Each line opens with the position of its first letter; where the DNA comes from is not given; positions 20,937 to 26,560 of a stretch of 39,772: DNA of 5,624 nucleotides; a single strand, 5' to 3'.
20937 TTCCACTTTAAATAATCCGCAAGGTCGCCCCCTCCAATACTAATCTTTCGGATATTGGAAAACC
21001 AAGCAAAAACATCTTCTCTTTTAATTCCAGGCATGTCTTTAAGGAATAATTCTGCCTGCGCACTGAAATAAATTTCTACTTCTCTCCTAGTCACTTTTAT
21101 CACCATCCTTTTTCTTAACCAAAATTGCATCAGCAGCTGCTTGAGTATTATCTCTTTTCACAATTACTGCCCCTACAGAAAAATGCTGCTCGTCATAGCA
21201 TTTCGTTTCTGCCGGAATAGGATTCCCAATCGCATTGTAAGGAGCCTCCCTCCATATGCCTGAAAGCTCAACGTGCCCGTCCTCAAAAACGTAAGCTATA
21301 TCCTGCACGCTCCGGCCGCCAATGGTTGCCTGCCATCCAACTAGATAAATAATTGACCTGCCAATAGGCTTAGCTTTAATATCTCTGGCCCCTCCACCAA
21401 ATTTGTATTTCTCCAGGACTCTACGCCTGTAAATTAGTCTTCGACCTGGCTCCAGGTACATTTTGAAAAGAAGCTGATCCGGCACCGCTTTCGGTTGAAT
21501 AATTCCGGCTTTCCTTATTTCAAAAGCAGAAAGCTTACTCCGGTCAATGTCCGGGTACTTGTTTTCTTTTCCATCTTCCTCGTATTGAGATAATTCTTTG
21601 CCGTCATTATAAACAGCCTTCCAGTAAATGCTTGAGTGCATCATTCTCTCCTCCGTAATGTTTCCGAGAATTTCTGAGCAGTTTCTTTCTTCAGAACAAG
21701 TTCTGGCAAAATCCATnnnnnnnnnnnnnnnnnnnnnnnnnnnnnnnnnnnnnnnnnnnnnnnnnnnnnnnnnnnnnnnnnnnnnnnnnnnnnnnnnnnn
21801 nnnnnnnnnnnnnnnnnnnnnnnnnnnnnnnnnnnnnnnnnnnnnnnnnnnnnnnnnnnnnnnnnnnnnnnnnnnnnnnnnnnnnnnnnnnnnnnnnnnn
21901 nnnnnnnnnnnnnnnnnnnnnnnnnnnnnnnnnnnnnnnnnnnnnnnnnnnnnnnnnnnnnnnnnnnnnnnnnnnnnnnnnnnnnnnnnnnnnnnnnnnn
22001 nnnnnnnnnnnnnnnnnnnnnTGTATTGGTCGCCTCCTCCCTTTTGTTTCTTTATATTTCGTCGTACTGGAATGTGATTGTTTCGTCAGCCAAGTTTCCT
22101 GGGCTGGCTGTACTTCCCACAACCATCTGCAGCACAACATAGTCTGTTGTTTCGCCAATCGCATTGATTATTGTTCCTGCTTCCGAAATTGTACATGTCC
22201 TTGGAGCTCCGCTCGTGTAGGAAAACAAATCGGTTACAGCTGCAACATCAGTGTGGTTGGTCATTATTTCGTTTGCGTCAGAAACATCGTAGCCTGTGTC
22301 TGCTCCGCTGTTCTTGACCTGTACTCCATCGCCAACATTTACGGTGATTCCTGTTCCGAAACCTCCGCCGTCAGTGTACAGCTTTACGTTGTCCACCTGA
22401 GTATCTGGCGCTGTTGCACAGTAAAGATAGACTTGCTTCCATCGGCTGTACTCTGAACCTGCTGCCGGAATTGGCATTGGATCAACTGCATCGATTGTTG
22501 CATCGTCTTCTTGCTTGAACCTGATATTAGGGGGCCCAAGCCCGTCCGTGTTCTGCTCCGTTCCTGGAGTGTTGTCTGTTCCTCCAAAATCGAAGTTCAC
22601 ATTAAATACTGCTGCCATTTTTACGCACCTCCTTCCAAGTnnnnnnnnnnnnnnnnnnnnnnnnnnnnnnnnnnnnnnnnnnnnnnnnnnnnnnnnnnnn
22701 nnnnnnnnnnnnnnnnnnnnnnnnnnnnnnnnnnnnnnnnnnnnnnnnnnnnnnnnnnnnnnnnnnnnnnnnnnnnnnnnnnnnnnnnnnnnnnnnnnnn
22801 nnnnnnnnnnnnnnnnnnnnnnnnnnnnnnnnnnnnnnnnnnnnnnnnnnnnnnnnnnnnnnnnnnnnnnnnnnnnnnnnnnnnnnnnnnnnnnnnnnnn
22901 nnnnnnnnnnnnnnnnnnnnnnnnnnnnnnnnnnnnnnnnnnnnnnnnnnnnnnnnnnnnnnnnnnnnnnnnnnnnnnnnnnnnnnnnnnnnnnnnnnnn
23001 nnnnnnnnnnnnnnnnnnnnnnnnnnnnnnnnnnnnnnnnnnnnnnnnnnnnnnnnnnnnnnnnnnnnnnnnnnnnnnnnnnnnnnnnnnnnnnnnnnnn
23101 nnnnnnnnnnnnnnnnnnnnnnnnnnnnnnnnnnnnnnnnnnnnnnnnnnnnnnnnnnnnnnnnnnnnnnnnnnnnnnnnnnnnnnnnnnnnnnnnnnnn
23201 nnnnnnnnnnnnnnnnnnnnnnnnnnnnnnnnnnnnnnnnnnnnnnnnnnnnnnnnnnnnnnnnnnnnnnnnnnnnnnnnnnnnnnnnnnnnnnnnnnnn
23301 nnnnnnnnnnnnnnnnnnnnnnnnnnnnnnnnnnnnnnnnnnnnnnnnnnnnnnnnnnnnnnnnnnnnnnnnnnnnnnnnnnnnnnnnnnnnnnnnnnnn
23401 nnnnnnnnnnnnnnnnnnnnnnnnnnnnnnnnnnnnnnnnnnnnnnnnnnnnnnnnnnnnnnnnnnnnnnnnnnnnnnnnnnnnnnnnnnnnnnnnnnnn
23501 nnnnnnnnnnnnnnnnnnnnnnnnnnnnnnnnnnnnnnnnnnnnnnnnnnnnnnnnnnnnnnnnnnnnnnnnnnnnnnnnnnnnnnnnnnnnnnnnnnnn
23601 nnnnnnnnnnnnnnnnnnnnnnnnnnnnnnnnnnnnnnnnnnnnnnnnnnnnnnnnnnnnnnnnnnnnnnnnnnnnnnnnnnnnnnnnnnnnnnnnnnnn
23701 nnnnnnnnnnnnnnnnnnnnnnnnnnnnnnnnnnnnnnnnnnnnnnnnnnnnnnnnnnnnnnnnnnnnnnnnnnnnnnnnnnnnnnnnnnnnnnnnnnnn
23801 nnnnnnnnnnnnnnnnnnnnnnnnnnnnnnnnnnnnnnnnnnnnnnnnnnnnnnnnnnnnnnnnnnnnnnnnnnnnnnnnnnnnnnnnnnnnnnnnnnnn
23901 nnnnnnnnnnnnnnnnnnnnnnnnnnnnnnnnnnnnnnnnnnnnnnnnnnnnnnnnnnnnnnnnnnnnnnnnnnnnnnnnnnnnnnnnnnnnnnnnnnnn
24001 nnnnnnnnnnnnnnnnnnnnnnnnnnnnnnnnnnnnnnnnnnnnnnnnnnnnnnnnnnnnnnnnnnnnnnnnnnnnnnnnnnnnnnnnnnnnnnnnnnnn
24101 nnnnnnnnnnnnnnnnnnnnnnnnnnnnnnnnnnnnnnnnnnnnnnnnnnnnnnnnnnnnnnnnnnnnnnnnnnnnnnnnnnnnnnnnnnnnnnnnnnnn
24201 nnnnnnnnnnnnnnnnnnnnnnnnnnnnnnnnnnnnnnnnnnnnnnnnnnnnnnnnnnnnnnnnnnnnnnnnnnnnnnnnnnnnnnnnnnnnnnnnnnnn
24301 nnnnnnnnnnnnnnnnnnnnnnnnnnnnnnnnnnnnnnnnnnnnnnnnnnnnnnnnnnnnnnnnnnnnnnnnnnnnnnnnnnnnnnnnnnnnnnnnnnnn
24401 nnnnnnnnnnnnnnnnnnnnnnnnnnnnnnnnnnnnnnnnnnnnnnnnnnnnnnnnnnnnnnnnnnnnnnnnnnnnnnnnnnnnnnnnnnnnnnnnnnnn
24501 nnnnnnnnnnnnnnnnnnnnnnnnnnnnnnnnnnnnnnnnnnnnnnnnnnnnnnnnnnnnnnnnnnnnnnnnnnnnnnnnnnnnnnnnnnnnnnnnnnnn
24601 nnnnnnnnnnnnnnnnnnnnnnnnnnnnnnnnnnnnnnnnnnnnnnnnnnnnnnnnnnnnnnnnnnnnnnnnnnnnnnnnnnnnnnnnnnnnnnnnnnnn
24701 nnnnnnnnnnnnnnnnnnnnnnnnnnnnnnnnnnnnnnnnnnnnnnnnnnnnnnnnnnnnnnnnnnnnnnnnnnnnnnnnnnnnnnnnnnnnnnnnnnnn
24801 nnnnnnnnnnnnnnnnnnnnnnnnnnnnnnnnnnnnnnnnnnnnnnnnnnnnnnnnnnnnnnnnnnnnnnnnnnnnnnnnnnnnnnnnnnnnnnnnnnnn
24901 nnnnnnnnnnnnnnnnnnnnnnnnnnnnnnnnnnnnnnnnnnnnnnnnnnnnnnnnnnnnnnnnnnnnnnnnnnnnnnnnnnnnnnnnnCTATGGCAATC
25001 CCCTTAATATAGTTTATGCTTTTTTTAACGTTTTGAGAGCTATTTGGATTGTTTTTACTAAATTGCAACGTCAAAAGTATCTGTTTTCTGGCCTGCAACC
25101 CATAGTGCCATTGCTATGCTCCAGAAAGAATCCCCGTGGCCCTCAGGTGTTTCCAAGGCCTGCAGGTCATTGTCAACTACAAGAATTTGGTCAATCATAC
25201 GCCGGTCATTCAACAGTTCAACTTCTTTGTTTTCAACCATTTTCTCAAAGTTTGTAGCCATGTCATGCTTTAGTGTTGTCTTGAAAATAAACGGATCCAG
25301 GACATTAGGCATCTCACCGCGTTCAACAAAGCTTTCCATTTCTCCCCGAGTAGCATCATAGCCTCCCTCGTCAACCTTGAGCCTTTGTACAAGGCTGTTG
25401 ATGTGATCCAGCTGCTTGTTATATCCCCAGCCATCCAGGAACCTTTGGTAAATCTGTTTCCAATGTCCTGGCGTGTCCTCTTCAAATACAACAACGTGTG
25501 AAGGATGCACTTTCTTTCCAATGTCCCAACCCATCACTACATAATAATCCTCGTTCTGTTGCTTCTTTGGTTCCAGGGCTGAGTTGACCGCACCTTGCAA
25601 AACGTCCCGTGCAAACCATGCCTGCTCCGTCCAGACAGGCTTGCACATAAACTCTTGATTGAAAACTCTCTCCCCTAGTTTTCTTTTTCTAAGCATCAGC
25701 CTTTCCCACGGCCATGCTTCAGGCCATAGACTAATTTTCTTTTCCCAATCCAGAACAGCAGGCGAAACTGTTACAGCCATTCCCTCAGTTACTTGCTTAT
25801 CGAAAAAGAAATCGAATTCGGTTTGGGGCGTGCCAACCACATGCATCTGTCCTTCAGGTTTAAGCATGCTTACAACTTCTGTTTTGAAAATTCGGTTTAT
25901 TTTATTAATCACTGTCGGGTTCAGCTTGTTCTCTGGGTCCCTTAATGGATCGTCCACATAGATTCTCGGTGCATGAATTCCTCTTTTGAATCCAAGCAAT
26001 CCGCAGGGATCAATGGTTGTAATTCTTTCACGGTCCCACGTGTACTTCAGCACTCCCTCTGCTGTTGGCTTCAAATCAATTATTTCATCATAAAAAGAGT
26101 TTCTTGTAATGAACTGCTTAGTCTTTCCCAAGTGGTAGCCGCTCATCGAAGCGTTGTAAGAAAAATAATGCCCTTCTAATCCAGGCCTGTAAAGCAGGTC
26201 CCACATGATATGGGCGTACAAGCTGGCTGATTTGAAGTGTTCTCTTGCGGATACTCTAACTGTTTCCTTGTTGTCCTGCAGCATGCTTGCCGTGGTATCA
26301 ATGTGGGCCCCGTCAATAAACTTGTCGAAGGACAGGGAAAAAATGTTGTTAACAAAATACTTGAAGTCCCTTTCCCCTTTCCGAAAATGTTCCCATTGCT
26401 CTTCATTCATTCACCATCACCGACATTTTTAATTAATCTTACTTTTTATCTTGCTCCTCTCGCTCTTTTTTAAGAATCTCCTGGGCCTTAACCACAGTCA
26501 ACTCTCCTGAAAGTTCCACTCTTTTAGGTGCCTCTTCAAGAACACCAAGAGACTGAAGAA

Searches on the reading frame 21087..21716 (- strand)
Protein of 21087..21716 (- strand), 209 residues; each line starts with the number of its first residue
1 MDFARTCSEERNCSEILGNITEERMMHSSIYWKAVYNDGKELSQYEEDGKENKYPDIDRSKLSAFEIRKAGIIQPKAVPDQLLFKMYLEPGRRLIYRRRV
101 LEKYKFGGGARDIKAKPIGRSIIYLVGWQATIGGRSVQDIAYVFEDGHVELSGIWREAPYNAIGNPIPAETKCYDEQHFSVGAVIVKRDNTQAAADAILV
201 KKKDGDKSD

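Call 5: search_protein_families(library=pfam, proteins=[window:21087-21716:-], max_evalue=0.1)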
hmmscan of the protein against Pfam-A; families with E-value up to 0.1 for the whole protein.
window:21087-21716:- (209 aa): 1 family
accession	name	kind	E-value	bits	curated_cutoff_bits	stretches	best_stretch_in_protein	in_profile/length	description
PF00383.29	dCMP_cyt_deam_1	-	0.081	13.3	25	0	170-193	15-38/102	Cytidine and deoxycytidylate deaminase zinc-binding region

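Call 6: search_protein_families(library=phrogs, proteins=[window:21087-21716:-], max_evalue=0.01)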
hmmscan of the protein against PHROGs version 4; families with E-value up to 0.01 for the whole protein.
window:21087-21716:- (209 aa): 0 families

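Call 72: search_protein_families(library=ncbifam, proteins=[window:21087-21716:-], max_evalue=0.01)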
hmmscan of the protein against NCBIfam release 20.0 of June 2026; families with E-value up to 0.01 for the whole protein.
window:21087-21716:- (209 aa): 0 families

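Call 80: search_protein_families(library=pfam, proteins=[window:21087-21644:-], max_evalue=1)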
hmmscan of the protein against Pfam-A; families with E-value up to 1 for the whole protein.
window:21087-21644:- (185 aa): 1 family
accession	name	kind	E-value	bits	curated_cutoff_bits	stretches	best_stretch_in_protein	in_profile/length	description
PF00383.29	dCMP_cyt_deam_1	-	0.075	13.4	25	1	145-169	14-38/102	Cytidine and deoxycytidylate deaminase zinc-binding region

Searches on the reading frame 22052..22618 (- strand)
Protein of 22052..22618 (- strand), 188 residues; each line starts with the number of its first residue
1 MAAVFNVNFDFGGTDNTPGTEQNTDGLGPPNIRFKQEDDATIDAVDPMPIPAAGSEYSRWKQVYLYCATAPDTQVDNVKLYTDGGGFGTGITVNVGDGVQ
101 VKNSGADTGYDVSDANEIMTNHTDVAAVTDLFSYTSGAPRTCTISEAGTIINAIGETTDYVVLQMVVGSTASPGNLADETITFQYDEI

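Call 8: search_protein_families(library=pfam, proteins=[window:22052-22618:-], max_evalue=0.001)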
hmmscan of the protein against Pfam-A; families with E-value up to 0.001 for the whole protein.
window:22052-22618:- (188 aa): 0 families

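Call 47: search_solved_structures(query=A3, max_evalue=5)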
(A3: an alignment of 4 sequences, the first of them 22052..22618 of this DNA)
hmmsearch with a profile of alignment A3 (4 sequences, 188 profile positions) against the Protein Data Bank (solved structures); distinct sequences matched with E-value up to 5: 0.

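Call 48: search_protein_families(library=phrogs, proteins=[window:22052-22618:-], max_evalue=0.01)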
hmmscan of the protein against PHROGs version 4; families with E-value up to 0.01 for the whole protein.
window:22052-22618:- (188 aa): 0 families

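Call 51: find_homologous_proteins(query=window:22052-22618:-)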
Query window:22052-22618:- (188 aa): 421 proteins with E <= 0.001 among 536 candidates; the best 120 are listed.
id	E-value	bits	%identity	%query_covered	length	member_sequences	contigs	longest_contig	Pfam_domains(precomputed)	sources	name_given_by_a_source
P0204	1.9e-119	414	100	100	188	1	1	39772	-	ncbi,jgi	-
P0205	1.5e-109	382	92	100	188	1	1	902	-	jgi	-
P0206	1.1e-106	373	89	100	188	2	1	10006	-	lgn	-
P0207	2.3e-100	352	85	100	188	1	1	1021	-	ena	-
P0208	3.1e-100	352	86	100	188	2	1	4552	-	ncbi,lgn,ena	-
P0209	7.5e-99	347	84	100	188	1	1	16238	-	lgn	-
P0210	7.8e-98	344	83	100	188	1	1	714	-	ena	-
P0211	4.9e-94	331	80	100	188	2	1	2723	-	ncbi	-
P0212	7.9e-92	324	78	100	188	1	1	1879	-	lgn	-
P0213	1.0e-90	321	81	100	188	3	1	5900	-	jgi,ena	-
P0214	2.8e-90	319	79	100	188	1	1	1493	-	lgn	-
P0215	2.2e-88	313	76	100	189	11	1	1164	-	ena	-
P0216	7.4e-88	311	75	100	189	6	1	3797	-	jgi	-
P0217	1.2e-87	311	77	100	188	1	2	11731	-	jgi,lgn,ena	-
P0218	1.5e-87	310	76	100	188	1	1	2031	-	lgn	-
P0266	4.4e-77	276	67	100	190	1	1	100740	-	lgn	-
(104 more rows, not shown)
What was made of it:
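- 22052..22618 (-): p188: highly conserved beta-sandwich protein, always upstream of the repeat gene. 421 homologs at 60-90% identity (call 51).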

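Call 56: find_encoding_contigs(protein=P0266, flank=10000, max_places=1)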
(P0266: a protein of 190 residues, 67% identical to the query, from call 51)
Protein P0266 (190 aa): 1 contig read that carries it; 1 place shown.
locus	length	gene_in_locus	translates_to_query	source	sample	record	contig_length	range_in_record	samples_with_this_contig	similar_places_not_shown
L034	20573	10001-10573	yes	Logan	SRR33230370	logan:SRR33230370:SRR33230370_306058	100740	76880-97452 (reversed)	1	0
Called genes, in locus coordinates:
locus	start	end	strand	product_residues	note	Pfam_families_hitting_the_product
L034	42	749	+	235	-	-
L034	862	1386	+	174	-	-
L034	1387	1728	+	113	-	-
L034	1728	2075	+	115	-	-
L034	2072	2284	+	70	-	-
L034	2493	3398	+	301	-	-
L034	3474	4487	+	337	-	-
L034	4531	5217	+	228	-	-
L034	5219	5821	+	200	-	-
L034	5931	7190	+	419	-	-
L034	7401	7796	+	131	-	-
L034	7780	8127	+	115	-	-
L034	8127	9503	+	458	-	-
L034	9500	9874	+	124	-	-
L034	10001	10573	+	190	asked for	-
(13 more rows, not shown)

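Call 60: predict_structure(alignment_id=A4)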
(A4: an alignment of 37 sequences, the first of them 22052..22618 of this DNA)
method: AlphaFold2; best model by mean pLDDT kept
length: 188 residues; sequences in the alignment: 37
mean_pLDDT: 92.2   pTM: 0.88
mean pLDDT of the five models: 92.2, 91.4, 91.3, 91.3, 91.0
residues with pLDDT >= 90: 139; 70-90: 45; 50-70: 4; < 50: 0
segments of 3 or more residues with pLDDT < 50: none
pLDDT, mean of each block of 10 residues (from residue 1): 91 95 87 88 88 95 95 93 90 93 96 94 94 96 96 96 95 77 93
secondary structure, 60 per line:
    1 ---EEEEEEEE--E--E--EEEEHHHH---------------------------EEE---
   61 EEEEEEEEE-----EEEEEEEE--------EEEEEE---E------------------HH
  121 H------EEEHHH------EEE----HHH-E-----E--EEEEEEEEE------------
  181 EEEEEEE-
elements in order: E4-11 E20-23 H24-27 E55-57 E61-69 E75-82 E91-96 E128-130 E140-142 E160-168 E181-187
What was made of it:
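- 22052..22618 (-): AF2 pLDDT 92 (call 60).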

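Call 64: find_related_loci(query=A4, collection=genome_contigs, flank=10000)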
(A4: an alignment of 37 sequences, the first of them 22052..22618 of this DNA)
Query A4 (188 aa) in genome_contigs; peptide patterns used: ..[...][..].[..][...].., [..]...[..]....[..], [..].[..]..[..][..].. (x = any residue, [..] = any of these).
86 stretches matched a pattern; 3 encode a relative of the query (tblastn E <= 1e-3); 3 distinct loci.
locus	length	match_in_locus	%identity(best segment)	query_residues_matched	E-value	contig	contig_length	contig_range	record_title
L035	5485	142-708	69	1-188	6e-79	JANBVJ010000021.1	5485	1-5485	MAG: Patescibacteria group bacterium isolate AMOR_Bin_143 NODE_23_length_5485_cov_14.657729, whole genome shotgun sequen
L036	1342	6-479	65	32-188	4e-71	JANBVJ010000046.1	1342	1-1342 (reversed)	MAG: Patescibacteria group bacterium isolate AMOR_Bin_143 NODE_65_length_1342_cov_6.635573, whole genome shotgun sequenc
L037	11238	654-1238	52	1-188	8e-66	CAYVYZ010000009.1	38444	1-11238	MAG TPA_asm: uncultured Planctomycetia bacterium isolate binchicken_co19_503 genome assembly, contig: NODE_1339_length_3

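Call 68: search_dna_similar(query=window:22052-22618:-, collection=phages, mode=protein, max_evalue=0.01, max_rows=15)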
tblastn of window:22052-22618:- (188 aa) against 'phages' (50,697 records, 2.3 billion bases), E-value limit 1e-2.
No match.

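Call 72: search_protein_families(library=ncbifam, proteins=[window:22052-22618:-], max_evalue=0.01)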
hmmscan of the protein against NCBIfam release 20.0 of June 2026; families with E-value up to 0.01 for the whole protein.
window:22052-22618:- (188 aa): 0 families

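Call 78: fold_search(model_id=the predicted structure, library=viral)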
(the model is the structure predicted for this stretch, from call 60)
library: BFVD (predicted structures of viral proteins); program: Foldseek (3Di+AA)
matches with E <= 10: 1011; with E <= 0.001: 3
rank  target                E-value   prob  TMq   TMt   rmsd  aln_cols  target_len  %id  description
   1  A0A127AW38            8.8e-05  1.00  0.41  0.47   6.9       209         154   11  Uncharacterized protein [Bacillus phage SP-15]
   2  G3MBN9                1.6e-04  1.00  0.45  0.46   9.0       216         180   12  Gp173 [Bacillus phage G]
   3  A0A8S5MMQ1            9.4e-04  0.97  0.36  0.37   9.2       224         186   11  Uncharacterized protein [Siphoviridae sp. ctxc31]
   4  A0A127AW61            5.2e-03  1.00  0.37  0.11   6.0       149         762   13  Putative regulator of chromosome condensation [Bacillus phage SP-15]
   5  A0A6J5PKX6            8.5e-03  0.95  0.42  0.37  10.5       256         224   12  Uncharacterized protein [uncultured Caudovirales phage]
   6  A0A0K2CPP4            8.5e-03  0.85  0.37  0.09  17.0       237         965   14  LamG-like jellyroll fold domain-containing protein [Brevibacillus phage SecTim467]
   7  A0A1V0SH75            9.5e-03  0.84  0.34  0.29  14.0       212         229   10  Uncharacterized protein [Hokovirus HKV1]
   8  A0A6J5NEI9            2.0e-02  0.69  0.37  0.35  13.0       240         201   10  Uncharacterized protein [uncultured Caudovirales phage]
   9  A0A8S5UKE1            3.0e-02  0.16  0.21  0.16  12.2       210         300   11  Uncharacterized protein [Inoviridae sp. ct4fI15]
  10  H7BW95                3.4e-02  0.10  0.14  0.07  20.7       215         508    7  (no name in the UniProt tables at hand)
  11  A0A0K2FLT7            3.7e-02  0.69  0.38  0.10  15.8       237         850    7  (no name in the UniProt tables at hand)
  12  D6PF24                4.0e-02  0.06  0.11  0.11  16.9       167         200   10  (no name in the UniProt tables at hand)
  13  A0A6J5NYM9            4.2e-02  0.85  0.37  0.45   7.2       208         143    8  Uncharacterized protein [uncultured Caudovirales phage]
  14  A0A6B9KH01            4.2e-02  0.14  0.17  0.17  11.6       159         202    9  Uncharacterized protein [Atrato Sobemo-like virus 4]
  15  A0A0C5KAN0            4.4e-02  0.12  0.17  0.20  18.6       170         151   10  (no name in the UniProt tables at hand)
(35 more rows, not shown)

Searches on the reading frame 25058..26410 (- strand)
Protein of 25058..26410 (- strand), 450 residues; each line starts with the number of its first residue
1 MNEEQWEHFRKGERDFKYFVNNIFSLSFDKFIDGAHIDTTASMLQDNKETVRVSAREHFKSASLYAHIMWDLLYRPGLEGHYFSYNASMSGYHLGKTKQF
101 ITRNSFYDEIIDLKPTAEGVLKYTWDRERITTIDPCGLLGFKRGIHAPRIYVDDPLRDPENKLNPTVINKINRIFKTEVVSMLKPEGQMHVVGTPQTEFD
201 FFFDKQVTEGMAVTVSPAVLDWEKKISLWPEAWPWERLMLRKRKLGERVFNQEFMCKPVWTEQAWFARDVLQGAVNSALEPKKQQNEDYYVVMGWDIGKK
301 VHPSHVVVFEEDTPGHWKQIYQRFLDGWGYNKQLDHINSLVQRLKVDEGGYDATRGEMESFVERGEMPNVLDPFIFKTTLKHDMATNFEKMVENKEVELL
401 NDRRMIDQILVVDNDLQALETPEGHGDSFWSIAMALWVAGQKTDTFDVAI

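Call 7: search_protein_families(library=phrogs, proteins=[window:25058-26410:-], max_evalue=0.001)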
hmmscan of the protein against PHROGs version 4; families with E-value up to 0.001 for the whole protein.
window:25058-26410:- (450 aa): 4 families
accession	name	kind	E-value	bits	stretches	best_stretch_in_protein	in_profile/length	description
phrog_38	-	head and packaging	2.7e-20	73.6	1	10-297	267-555/760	terminase large subunit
phrog_5909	-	head and packaging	1.5e-10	41.7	1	242-436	52-265/285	terminase large subunit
phrog_4758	-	head and packaging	8.6e-08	32.8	1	13-198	17-210/243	terminase large subunit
phrog_2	-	head and packaging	1.2e-06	28.6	1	178-363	383-546/807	terminase large subunit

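Call 8: search_protein_families(library=pfam, proteins=[window:25058-26410:-], max_evalue=0.001)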
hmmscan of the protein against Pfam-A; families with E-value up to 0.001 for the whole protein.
window:25058-26410:- (450 aa): 0 families

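Call 67: search_dna_similar(query=window:25058-26410:-, collection=phages, mode=protein, max_evalue=0.00001, max_rows=15)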
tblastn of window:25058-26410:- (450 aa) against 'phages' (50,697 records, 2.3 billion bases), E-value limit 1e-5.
No match.
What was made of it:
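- Tried and rejected: TerL and p188 have no GenBank phage match (calls 67, 68).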
